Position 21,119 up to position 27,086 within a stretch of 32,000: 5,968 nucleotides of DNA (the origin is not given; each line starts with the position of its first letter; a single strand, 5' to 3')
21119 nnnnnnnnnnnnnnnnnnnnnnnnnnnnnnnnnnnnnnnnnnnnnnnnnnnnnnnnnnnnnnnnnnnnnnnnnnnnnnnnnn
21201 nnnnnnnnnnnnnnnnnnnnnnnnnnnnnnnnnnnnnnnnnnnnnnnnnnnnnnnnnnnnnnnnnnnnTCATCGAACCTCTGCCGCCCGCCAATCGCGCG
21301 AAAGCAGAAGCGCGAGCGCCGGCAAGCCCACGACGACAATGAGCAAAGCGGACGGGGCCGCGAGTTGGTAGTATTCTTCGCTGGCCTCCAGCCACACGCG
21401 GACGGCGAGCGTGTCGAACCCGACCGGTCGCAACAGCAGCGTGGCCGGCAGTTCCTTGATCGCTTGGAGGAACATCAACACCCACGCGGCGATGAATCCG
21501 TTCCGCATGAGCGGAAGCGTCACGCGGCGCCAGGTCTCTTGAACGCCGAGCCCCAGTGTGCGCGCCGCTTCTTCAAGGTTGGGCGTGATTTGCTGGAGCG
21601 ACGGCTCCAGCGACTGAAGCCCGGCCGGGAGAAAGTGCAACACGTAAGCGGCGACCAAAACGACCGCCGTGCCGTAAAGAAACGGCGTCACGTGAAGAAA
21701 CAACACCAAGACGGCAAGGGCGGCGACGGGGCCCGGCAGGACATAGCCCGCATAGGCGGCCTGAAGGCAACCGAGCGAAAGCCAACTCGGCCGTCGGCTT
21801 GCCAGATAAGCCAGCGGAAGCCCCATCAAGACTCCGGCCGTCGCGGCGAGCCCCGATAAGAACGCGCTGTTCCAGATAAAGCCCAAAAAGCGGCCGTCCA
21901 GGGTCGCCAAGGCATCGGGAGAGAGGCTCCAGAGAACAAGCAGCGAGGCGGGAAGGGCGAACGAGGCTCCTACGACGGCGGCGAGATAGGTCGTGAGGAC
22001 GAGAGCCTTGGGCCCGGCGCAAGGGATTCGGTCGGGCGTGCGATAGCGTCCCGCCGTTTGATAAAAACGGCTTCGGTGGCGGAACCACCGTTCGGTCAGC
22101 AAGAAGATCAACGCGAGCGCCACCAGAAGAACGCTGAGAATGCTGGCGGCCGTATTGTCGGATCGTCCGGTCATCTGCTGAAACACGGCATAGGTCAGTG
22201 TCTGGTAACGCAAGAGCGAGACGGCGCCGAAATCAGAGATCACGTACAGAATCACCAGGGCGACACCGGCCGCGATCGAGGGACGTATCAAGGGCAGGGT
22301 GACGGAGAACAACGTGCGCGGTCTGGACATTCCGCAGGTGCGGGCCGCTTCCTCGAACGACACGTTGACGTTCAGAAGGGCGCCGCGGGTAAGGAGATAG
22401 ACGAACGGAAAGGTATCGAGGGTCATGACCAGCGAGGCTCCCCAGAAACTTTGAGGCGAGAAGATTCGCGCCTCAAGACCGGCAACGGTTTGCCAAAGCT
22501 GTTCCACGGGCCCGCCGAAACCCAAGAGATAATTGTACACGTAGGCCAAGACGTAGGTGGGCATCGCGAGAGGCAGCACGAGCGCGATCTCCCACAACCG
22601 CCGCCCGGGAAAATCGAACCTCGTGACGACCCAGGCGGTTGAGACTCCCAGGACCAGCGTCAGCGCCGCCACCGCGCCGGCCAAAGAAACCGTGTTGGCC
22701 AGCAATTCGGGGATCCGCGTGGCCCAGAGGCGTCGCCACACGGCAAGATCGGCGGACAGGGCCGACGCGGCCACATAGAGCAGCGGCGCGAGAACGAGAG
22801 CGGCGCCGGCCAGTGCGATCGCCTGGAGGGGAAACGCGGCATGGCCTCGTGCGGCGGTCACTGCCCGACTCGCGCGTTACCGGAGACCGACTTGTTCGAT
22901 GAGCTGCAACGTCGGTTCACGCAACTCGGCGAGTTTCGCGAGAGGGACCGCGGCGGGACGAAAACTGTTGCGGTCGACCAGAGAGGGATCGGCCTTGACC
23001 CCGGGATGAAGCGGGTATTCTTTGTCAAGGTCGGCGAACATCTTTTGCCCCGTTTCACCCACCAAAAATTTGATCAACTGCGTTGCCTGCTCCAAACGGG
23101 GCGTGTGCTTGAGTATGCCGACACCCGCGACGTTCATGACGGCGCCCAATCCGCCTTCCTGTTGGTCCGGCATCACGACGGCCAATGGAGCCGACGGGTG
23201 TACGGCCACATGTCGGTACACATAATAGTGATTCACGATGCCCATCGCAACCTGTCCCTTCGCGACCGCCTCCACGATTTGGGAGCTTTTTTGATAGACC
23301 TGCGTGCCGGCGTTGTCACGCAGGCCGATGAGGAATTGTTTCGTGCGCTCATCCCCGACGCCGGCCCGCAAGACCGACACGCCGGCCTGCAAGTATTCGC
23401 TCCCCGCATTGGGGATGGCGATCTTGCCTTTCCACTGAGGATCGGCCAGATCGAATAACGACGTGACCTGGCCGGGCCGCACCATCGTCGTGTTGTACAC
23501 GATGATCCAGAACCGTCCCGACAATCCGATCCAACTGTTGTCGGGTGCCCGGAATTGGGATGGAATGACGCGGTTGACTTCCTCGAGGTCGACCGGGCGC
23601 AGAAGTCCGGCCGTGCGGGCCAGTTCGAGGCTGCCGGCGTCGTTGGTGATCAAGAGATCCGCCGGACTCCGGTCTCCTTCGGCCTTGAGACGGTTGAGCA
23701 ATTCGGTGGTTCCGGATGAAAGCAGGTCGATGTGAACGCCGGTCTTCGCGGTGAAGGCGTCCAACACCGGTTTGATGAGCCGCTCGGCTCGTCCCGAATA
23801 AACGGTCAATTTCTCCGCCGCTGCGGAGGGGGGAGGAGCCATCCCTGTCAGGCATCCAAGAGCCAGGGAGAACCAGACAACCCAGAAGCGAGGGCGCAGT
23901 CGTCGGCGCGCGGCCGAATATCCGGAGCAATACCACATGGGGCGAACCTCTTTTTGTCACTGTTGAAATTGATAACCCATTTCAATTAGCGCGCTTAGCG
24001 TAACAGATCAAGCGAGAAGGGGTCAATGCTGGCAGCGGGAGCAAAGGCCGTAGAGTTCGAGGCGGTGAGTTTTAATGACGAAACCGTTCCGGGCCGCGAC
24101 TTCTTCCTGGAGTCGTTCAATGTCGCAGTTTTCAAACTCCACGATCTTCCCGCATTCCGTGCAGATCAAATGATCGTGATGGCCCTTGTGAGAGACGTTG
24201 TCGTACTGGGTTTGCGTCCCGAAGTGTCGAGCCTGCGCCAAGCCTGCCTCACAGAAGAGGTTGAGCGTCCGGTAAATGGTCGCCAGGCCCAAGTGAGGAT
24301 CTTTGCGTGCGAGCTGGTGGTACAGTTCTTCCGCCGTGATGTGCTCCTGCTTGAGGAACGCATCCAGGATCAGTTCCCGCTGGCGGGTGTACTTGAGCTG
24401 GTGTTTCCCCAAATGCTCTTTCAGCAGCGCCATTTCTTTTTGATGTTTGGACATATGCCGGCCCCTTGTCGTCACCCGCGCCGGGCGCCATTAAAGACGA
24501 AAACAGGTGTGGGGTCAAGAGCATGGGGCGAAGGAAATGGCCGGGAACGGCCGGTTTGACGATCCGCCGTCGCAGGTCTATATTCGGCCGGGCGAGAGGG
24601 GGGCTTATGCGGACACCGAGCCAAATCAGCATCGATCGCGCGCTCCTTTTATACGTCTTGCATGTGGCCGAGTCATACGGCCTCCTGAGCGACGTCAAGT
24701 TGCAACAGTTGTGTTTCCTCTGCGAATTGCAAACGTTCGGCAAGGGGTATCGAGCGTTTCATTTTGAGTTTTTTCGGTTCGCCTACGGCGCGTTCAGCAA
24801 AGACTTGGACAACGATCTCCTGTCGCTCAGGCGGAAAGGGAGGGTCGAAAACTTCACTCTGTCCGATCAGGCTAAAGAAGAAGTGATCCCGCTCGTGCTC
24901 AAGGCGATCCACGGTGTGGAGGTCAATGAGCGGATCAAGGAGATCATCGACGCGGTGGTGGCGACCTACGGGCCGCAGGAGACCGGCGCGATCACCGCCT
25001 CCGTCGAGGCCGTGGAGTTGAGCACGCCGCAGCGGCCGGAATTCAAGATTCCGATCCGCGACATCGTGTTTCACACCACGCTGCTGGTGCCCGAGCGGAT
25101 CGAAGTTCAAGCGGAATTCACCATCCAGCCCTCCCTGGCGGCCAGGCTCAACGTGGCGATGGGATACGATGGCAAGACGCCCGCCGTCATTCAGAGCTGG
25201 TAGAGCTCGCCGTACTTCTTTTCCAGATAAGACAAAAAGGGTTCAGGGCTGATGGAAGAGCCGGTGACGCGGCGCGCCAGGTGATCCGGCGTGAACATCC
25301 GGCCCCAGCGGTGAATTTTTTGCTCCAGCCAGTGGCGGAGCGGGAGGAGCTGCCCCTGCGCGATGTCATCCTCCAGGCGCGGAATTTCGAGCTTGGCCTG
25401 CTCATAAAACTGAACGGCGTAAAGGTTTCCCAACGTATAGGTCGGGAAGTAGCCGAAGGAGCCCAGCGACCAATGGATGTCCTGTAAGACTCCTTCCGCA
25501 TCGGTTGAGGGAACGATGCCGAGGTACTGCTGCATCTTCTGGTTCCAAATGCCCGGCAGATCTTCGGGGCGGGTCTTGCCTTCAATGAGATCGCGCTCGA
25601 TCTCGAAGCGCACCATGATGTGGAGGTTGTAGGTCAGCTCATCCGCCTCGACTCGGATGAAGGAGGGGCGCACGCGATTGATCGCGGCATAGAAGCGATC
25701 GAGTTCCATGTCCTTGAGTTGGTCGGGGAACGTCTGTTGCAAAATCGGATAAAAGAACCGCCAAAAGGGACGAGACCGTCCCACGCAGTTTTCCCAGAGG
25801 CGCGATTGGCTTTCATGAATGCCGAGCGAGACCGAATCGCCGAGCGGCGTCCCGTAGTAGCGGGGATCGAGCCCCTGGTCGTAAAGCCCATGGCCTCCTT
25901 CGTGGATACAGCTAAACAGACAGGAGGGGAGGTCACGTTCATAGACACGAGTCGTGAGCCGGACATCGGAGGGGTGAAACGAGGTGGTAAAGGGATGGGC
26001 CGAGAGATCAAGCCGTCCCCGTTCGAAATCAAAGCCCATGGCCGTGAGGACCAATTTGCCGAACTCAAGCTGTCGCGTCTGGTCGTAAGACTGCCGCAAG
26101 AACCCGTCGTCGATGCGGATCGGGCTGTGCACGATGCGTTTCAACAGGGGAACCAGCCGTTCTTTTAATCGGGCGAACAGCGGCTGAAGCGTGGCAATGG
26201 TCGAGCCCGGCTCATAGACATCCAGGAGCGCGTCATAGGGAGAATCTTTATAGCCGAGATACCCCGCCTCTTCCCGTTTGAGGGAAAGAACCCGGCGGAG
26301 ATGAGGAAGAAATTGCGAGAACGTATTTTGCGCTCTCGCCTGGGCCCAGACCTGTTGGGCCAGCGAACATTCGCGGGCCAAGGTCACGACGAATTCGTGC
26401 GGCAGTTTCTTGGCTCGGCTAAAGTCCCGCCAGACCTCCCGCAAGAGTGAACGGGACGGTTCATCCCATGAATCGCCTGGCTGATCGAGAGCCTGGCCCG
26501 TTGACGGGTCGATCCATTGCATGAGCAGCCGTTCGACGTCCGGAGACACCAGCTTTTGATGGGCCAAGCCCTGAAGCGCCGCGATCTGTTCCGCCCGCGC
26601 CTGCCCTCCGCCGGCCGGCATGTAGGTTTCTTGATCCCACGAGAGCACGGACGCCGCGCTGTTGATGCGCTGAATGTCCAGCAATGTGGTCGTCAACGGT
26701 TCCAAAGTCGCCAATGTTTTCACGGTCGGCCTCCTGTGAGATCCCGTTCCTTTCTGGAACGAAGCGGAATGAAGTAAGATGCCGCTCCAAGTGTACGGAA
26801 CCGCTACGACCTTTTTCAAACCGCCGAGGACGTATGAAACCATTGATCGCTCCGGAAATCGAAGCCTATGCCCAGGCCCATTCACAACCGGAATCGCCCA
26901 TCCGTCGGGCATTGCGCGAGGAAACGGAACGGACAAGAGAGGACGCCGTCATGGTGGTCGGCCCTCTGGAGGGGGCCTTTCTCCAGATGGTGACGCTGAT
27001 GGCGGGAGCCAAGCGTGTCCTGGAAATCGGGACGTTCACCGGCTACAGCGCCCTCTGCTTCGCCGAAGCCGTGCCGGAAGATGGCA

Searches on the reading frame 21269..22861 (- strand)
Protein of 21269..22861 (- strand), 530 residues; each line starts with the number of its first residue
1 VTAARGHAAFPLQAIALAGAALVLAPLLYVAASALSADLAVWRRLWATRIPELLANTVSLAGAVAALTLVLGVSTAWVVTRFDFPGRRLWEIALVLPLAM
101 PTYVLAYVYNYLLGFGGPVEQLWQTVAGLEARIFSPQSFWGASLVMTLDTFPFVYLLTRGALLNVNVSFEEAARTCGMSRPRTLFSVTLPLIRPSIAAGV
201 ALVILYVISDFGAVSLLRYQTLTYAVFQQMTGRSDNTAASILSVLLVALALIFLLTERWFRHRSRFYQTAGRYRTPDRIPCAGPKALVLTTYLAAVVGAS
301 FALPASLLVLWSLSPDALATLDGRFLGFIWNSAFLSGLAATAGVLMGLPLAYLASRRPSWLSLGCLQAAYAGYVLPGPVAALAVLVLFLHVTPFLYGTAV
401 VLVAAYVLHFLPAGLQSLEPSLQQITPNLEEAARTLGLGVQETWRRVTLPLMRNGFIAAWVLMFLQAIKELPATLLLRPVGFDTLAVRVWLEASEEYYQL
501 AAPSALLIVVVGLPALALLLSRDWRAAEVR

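Call 20: search_protein_families(library=pfam, proteins=[window:21269-22861:-], max_evalue=0.001)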
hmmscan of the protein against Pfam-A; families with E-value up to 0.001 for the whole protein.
window:21269-22861:- (530 aa): 1 family
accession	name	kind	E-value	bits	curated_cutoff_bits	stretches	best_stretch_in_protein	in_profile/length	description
PF00528.27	BPD_transp_1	-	4.2e-23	82.5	26.4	2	69-261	2-176/184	Binding-protein-dependent transport system inner membrane component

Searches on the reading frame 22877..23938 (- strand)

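Call 71: search_protein_families(library=pfam, proteins=[window:22877-23938:-], max_evalue=0.01)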
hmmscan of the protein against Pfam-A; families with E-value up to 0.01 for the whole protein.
window:22877-23938:- (353 aa): 4 families
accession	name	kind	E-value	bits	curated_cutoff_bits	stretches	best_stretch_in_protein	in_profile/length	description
PF13343.11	SBP_bac_6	-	9.3e-20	71.6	24.6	1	92-316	3-226/245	Bacterial extracellular solute-binding protein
PF13416.11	SBP_bac_8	-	8.1e-19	68.9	27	1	59-319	3-270/279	Bacterial extracellular solute-binding protein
PF13531.11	SBP_bac_11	-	2.6e-18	67.1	25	1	44-302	1-222/227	Bacterial extracellular solute-binding protein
PF01547.30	SBP_bac_1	-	2.9e-15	57.5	26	1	53-299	9-307/307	Bacterial extracellular solute-binding protein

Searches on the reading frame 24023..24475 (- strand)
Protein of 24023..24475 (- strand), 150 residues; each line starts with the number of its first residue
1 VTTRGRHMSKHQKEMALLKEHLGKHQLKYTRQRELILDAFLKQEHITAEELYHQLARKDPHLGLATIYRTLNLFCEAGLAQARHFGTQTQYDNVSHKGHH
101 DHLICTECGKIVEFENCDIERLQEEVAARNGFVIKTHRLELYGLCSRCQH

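Call 84: search_protein_families(library=pfam, proteins=[window:24023-24475:-], max_evalue=0.001)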
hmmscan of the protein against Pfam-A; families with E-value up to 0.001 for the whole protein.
window:24023-24475:- (150 aa): 1 family
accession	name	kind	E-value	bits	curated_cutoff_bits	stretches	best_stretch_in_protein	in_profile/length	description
PF01475.25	FUR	-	1.6e-36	125.5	23.1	1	25-142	2-121/121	Ferric uptake regulator family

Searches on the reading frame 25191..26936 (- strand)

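Call 84: search_protein_families(library=pfam, proteins=[window:25191-26936:-], max_evalue=0.001)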
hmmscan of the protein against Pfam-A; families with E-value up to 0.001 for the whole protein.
window:25191-26936:- (581 aa): 1 family
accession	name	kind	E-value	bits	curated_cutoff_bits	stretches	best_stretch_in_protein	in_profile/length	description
PF02074.21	Peptidase_M32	-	1.4e-184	614.7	25.1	1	83-575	4-489/489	Carboxypeptidase Taq (M32) metallopeptidase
